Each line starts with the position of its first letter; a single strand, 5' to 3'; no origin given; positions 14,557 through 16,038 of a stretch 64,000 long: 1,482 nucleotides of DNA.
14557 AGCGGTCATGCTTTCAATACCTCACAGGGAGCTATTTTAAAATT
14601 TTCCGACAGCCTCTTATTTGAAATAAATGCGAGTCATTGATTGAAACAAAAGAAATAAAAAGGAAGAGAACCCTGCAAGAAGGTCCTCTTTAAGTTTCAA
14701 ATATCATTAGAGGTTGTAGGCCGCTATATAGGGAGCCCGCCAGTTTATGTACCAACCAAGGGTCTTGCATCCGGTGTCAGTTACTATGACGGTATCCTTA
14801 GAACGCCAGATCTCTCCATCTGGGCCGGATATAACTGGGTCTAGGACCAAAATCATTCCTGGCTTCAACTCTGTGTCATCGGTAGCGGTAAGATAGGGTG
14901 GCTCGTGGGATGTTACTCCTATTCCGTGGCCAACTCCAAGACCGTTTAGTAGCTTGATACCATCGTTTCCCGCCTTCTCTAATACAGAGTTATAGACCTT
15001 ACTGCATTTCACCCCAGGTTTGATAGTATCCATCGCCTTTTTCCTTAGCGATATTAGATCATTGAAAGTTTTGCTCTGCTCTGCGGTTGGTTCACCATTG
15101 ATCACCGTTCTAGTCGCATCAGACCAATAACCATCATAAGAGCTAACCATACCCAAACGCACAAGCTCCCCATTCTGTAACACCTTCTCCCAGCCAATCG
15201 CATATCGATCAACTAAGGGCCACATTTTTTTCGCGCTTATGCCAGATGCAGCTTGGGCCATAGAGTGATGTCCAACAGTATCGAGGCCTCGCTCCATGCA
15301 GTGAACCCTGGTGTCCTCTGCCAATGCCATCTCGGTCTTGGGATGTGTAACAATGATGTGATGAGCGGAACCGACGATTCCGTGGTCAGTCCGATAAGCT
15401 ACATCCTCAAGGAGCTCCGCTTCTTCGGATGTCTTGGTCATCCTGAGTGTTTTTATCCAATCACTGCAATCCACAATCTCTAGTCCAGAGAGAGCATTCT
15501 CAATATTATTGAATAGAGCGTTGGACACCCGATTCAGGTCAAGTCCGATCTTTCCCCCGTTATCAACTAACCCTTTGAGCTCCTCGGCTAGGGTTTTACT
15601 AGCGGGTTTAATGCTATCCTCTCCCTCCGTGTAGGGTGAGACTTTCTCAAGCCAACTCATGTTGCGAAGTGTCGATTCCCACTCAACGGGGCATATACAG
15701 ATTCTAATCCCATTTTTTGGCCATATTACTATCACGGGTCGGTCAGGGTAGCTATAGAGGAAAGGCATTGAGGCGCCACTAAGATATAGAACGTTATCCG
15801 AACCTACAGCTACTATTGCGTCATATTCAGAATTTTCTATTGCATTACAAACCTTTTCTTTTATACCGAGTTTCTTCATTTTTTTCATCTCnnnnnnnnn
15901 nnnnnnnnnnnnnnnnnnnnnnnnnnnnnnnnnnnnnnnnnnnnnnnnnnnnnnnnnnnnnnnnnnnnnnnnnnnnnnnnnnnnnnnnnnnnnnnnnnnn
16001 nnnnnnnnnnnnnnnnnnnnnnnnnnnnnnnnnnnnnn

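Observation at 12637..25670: Dense island of cyclic-amidine/peptide catabolism enzymes reminiscent of ectoine (doeA/doeB) or creatinine degradation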

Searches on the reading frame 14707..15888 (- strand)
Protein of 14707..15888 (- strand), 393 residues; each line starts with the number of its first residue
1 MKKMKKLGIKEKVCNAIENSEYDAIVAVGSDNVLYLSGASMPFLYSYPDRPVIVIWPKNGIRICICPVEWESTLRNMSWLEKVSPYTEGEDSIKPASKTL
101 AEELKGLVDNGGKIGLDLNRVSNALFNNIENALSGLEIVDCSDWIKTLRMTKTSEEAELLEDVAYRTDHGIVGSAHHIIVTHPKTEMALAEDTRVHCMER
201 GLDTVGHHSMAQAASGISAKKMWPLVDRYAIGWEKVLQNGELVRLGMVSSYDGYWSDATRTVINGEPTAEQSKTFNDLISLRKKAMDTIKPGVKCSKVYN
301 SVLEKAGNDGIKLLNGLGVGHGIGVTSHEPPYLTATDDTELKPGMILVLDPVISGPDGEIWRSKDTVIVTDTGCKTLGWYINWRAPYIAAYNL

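Call 3: search_protein_families(library=pfam, proteins=[window:14707-15888:-])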
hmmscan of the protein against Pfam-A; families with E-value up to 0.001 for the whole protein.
window:14707-15888:- (393 aa): 2 families
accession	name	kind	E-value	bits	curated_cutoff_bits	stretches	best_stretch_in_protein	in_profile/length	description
PF00557.29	Peptidase_M24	-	2.6e-28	99.7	23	1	175-371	13-208/208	Metallopeptidase family M24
PF01321.24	Creatinase_N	-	1.1e-13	52.2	22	1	12-150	4-127/128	Creatinase/Prolidase N-terminal domain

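Call 4: search_protein_families(library=ncbifam, proteins=[window:14707-15888:-])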
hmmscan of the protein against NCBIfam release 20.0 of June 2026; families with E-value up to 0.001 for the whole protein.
window:14707-15888:- (393 aa): 12 families
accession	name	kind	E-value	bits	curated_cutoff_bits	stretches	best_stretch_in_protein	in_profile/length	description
NF040821.1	dipep_PepQ_Arch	equivalog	1.1e-27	97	630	1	11-377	4-338/346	Xaa-Pro dipeptidase PepQ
NF007310.0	PRK09795.1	equivalog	3.6e-22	78.7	393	1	142-377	118-348/361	aminopeptidase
NF038259.1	ectoine_DoeA_2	exception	6e-19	68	575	1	15-376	23-375/386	ectoine hydrolase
TIGR00500.1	met_pdase_I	equivalog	6.4e-19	68.4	171.35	1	234-366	81-216/247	type I methionyl aminopeptidase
NF011174.0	PRK14576.1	subfamily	2.7e-18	66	487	1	113-376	139-393/405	putative endopeptidase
NF011173.0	PRK14575.1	equivalog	3e-17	62.7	850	1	112-356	139-374/406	putative peptidase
NF011720.0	PRK15173.1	subfamily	3.1e-16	59.3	420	1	112-355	76-310/343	peptidase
NF008970.0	PRK12318.1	equivalog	2.3e-12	46.7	267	1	234-354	123-245/291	methionyl aminopeptidase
NF008131.0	PRK10879.1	equivalog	2e-06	26.9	465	1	233-303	245-316/438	Xaa-Pro aminopeptidase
NF043017.1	DimsulpropLyDddP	equivalog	2.3e-06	26.6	600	1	234-380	282-436/443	dimethylsulfonioproprionate lyase DddP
NF005583.0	PRK07281.1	equivalog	3.7e-05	23.1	445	1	249-366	128-248/286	methionyl aminopeptidase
NF009533.0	PRK12897.1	equivalog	0.00017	21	488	1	234-353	82-204/248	type I methionyl aminopeptidase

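Call 12: search_solved_structures(query=window:14707-15888:-, max_evalue=0.001, show_alignments=3)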
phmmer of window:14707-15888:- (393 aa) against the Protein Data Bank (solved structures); distinct sequences matched with E-value up to 0.001: 80 (the best 60 are shown).
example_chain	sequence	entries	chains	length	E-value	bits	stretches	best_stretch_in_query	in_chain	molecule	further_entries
1pv9_A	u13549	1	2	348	5.5e-24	88.2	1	102-377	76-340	Xaa-Pro dipeptidase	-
1wy2_A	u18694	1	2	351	1.8e-21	79.9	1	137-377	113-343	Xaa-Pro dipeptidase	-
3q6d_A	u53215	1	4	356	1.4e-20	76.9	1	76-375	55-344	Proline dipeptidase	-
5cnx_A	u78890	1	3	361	3.2e-18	69.2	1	230-377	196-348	Aminopeptidase YpdF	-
2zsg_A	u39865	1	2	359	3.5e-17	65.8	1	113-377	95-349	Aminopeptidase P, putative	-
5giu_A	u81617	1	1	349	4.7e-17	65.3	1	234-377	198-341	Proline dipeptidase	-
5cdl_A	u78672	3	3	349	4.7e-17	65.3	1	234-377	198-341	Proline dipeptidase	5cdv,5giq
4ege_A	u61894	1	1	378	8.2e-17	64.6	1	140-376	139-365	Dipeptidase PepE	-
5cik_A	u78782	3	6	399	3.2e-15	59.3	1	236-375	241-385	Proline dipeptidase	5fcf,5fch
4r60_A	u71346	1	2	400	3.2e-15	59.3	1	236-375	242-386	Proline dipeptidase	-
7yto_D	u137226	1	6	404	1e-14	57.7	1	107-377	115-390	Creatine amidinohydrolase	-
5cde_A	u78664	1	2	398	1.9e-14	56.8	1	236-375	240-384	Proline dipeptidase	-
7k3u_A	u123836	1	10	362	4.2e-13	52.3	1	242-376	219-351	Aminopeptidase P family protein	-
6xmr_A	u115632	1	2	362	7.2e-13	51.6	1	242-376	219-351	Aminopeptidase P family protein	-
7n02_A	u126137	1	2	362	7.3e-13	51.5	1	242-376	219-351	Aminopeptidase P family protein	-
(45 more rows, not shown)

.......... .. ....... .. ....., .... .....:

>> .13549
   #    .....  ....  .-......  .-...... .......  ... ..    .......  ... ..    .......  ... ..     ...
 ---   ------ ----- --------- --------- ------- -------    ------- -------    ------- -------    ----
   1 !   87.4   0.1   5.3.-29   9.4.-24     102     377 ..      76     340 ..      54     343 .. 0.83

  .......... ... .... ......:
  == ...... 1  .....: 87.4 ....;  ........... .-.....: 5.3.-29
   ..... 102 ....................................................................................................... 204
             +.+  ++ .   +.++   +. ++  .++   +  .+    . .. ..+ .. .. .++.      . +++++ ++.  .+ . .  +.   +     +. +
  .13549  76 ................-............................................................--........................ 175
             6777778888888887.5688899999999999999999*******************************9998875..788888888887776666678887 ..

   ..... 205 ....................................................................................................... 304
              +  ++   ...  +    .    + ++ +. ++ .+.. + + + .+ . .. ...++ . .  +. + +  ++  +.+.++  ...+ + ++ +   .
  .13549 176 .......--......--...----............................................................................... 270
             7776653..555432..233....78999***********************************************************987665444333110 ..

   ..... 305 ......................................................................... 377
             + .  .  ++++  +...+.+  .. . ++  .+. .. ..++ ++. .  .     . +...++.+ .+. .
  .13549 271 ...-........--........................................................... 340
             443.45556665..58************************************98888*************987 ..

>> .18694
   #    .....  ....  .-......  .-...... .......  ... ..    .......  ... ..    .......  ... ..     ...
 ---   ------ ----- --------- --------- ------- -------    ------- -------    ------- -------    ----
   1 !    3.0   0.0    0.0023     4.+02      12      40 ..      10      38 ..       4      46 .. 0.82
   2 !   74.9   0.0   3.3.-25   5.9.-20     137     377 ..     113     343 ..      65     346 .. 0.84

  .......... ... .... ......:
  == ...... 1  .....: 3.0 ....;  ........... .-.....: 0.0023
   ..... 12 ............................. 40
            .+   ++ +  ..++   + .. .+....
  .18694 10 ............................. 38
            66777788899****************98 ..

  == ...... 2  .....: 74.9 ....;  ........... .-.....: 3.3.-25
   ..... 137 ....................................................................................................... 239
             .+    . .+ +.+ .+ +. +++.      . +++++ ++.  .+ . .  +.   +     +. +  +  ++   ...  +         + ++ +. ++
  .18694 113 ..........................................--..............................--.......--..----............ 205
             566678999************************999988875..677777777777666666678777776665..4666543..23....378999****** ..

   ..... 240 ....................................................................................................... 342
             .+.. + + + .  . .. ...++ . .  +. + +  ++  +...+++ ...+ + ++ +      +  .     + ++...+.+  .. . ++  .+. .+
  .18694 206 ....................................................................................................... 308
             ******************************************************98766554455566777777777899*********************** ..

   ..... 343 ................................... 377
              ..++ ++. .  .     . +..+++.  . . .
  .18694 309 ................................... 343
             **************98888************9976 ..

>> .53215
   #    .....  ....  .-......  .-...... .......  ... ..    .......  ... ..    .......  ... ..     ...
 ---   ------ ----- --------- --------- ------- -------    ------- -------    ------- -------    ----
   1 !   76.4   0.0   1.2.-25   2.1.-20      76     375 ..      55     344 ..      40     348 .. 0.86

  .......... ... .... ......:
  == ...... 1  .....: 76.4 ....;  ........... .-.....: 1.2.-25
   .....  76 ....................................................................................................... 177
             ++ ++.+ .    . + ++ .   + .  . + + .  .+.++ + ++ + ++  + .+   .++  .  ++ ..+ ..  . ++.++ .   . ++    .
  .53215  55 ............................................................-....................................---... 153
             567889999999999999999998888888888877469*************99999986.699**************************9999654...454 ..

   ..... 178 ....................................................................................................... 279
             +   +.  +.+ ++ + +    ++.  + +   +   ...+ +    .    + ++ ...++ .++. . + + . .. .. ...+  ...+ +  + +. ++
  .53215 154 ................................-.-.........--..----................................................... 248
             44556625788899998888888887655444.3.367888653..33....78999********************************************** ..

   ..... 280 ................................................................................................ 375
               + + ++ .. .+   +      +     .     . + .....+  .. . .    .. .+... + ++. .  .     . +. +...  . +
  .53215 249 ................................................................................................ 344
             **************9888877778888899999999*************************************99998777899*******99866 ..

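Call 17: find_homologous_proteins(query=window:14707-15888:-, max_evalue=1e-20)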
Query window:14707-15888:- (393 aa): 87 proteins with E <= 1e-20 among 6273 candidates.
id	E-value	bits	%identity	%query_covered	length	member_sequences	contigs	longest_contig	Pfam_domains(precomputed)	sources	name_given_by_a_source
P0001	8.7e-265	896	99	100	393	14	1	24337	PF01321.25,PF00557.30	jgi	jgi:Xaa-Pro aminopeptidase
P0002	1.0e-231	787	86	99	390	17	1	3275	PF01321.25,PF00557.30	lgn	-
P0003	9.2e-195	665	73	99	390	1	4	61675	PF01321.25,PF00557.30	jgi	-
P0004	2.2e-194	664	73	99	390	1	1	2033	PF01321.25,PF00557.30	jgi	jgi:Xaa-Pro aminopeptidase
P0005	3.1e-191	654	73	99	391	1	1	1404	PF01321.25,PF00557.30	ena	-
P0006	1.5e-189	648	72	100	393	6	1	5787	PF01321.25,PF00557.30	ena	-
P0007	3.2e-183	627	68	99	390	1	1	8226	PF01321.25,PF00557.30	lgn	-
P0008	3.1e-182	624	68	99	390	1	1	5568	PF01321.25,PF00557.30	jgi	jgi:Xaa-Pro aminopeptidase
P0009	1.9e-163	562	64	99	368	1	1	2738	PF01321.25,PF00557.30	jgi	jgi:Xaa-Pro aminopeptidase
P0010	4.6e-163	561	62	99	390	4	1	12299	PF01321.25,PF00557.30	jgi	jgi:Xaa-Pro dipeptidase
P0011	3.1e-162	558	62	99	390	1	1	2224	PF01321.25,PF00557.30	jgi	jgi:Xaa-Pro dipeptidase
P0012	1.9e-161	556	58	99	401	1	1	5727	PF01321.25,PF00557.30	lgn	-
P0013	9.8e-159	547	59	99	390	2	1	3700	PF01321.25,PF00557.30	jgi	-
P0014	1.5e-156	540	58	99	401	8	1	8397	PF01321.25,PF00557.30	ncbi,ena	-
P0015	1.7e-156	539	58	99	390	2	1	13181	PF01321.25,PF00557.30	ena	-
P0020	5.7e-141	488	51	99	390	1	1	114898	PF01321.25,PF00557.30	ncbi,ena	-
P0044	2.4e-124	434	47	99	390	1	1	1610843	PF01321.25,PF00557.30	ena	-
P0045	1.2e-123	431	47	99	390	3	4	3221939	PF01321.25,PF00557.30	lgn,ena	-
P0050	1.9e-117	411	46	99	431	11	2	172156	PF01321.25,PF00557.30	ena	-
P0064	3.0e-108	381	46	98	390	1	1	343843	PF01321.25,PF00557.30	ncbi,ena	-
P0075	1.4e-85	306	38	99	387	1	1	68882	PF01321.25,PF00557.30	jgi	jgi:Xaa-Pro aminopeptidase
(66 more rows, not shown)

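Call 18: find_encoding_contigs(protein=P0045, flank=10000, max_places=2)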
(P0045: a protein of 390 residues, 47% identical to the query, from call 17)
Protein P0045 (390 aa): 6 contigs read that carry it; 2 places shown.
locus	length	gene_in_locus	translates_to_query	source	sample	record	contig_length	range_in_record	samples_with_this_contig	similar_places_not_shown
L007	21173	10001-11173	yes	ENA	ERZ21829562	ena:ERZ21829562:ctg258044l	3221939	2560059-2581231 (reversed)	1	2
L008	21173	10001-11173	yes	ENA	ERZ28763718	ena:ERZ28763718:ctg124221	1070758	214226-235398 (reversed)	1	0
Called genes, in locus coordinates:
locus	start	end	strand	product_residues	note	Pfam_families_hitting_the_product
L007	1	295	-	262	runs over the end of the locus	PF00528:BPD_transp_1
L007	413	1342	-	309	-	PF19300:BPD_transp_1_N (weak), PF00528:BPD_transp_1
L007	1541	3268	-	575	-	PF00496:SBP_bac_5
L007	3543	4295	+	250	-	PF00392:GntR, PF07729:FCD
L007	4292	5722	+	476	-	PF19290:PmbA_TldD_2nd (faint), PF01523:PmbA_TldD_1st (weak), PF19289:PmbA_TldD_3rd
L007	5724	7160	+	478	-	PF19289:PmbA_TldD_3rd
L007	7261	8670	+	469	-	PF00496:SBP_bac_5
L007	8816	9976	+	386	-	PF01321:Creatinase_N, PF00557:Peptidase_M24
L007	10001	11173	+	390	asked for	PF01321:Creatinase_N (weak), PF00557:Peptidase_M24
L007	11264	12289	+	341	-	PF00296:Bac_luciferase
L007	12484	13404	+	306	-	PF02567:PhzC-PhzF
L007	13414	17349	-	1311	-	PF02811:PHP, PF07733:DNA_pol3_alpha, PF17657:DNA_pol3_finger, PF14579:HHH_6, PF01336:tRNA_anti-codon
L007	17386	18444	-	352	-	PF26514:DUF8173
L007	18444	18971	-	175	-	-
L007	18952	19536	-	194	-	PF07638:Sigma70_ECF (weak), PF04542:Sigma70_r2, PF08281:Sigma70_r4_2, PF04545:Sigma70_r4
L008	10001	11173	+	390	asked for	PF01321:Creatinase_N (weak), PF00557:Peptidase_M24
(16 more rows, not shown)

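Call 19: find_encoding_contigs(protein=P0044, flank=10000, max_places=1)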
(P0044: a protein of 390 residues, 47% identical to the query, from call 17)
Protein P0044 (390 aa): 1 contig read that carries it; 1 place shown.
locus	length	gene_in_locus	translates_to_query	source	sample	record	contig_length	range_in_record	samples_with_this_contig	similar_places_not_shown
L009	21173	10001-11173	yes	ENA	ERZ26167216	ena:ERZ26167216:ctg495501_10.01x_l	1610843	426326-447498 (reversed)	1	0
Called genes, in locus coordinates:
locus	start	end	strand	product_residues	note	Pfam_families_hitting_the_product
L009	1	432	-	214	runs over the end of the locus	PF00528:BPD_transp_1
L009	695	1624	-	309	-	PF19300:BPD_transp_1_N (weak), PF00528:BPD_transp_1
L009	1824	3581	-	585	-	PF00496:SBP_bac_5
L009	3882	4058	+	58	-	PF00392:GntR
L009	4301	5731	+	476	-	PF01523:PmbA_TldD_1st (weak), PF19290:PmbA_TldD_2nd (weak), PF19289:PmbA_TldD_3rd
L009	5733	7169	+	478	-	PF19289:PmbA_TldD_3rd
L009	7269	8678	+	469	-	PF00496:SBP_bac_5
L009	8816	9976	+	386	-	PF01321:Creatinase_N, PF00557:Peptidase_M24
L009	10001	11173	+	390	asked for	PF01321:Creatinase_N, PF00557:Peptidase_M24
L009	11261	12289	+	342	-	PF00296:Bac_luciferase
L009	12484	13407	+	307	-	PF02567:PhzC-PhzF, PF05544:Pro_racemase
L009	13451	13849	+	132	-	-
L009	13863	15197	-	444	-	PF11638:DnaA_N, PF00308:Bac_DnaA, PF01695:IstB_IS21, PF00004:AAA (weak), PF08299:Bac_DnaA_C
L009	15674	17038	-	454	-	PF18073:Zn_ribbon_LapB, PF13481:AAA_25, PF06745:ATPase (faint), PF03796:DnaB_C (weak), PF13541:ChlI, PF05362:Lon_C (weak)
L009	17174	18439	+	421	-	PF00201:UDPGT, PF04101:Glyco_tran_28_C, PF06722:EryCIII-like_C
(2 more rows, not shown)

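Call 20: find_encoding_contigs(protein=P0075, flank=10000, max_places=1)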
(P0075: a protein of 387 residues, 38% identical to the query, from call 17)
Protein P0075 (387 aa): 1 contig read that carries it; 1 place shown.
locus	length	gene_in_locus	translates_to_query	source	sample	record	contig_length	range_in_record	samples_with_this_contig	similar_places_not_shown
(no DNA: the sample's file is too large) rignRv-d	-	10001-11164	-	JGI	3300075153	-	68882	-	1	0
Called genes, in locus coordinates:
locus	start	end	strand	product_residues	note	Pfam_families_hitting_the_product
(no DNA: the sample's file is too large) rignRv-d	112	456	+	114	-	PF00886:Ribosomal_S16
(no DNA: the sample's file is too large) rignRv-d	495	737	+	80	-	PF13083:KH_KhpA-B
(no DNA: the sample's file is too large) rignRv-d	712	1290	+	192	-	PF01782:RimM, PF05239:PRC, PF24986:PRC_RimM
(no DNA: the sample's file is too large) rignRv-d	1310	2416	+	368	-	PF02481:DNA_processg_A, PF18306:LDcluster4 (faint), PF17782:WHD_DprA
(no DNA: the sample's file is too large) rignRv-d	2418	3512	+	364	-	PF00483:NTP_transferase, PF12804:NTP_transf_3 (weak), PF22640:ManC_GMP_beta-helix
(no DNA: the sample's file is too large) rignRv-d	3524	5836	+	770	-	PF18930:DUF5679, PF01751:Toprim, PF01131:Topoisom_bac, PF01396:Zn_ribbon_Top1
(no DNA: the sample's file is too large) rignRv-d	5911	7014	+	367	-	-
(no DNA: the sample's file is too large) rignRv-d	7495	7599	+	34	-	-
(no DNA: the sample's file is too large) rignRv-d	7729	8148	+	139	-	PF00903:Glyoxalase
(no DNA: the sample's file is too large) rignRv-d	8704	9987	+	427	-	PF01321:Creatinase_N, PF00557:Peptidase_M24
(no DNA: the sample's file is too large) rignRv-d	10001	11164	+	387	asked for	PF01321:Creatinase_N, PF00557:Peptidase_M24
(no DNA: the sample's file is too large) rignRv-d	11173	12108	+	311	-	PF19300:BPD_transp_1_N, PF00528:BPD_transp_1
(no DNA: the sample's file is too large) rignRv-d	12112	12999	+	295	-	PF12911:OppC_N, PF00528:BPD_transp_1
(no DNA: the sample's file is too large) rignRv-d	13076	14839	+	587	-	PF00496:SBP_bac_5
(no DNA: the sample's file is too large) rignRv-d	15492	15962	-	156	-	PF03449:GreA_GreB_N, PF01272:GreA_GreB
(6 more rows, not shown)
